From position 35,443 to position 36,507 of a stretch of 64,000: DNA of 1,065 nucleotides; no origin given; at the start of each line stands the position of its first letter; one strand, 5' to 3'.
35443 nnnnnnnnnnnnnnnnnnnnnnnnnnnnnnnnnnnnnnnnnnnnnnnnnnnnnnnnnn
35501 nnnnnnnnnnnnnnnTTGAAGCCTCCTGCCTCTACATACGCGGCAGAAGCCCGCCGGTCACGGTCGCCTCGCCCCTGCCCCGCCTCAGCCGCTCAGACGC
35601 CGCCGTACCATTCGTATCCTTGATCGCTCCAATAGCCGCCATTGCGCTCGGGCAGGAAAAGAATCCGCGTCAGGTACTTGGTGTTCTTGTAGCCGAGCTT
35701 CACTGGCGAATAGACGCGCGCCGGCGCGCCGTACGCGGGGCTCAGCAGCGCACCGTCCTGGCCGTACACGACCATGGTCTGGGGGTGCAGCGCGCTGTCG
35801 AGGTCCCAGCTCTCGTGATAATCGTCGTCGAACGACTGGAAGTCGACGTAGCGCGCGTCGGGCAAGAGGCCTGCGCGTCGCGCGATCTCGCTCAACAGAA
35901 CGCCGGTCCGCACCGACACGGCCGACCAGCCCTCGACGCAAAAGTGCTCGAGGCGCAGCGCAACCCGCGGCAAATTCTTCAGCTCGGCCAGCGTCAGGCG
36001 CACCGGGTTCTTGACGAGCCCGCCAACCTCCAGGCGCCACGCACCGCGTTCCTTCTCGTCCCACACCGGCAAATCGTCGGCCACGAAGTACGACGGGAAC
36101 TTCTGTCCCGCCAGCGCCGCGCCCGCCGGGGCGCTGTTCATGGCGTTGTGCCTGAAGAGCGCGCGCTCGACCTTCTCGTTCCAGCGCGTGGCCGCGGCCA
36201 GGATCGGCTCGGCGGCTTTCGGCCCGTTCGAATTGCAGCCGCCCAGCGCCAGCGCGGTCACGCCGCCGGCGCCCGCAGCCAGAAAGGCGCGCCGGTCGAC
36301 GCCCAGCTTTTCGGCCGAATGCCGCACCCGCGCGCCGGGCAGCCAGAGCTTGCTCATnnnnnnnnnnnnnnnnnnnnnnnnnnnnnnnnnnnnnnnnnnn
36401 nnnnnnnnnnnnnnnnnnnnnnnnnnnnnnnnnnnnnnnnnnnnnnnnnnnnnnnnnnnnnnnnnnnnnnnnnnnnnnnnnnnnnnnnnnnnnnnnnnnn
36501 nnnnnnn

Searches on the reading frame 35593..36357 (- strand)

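Call 61: search_protein_families(library=pfam, proteins=[window:35593-36357:-], max_evalue=0.01)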
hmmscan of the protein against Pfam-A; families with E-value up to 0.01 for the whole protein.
window:35593-36357:- (254 aa): 1 family
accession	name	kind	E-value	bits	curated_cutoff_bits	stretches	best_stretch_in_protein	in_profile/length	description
PF00174.25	Oxidored_molyb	-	4.8e-29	101.6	24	1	103-243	8-169/169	Oxidoreductase molybdopterin binding domain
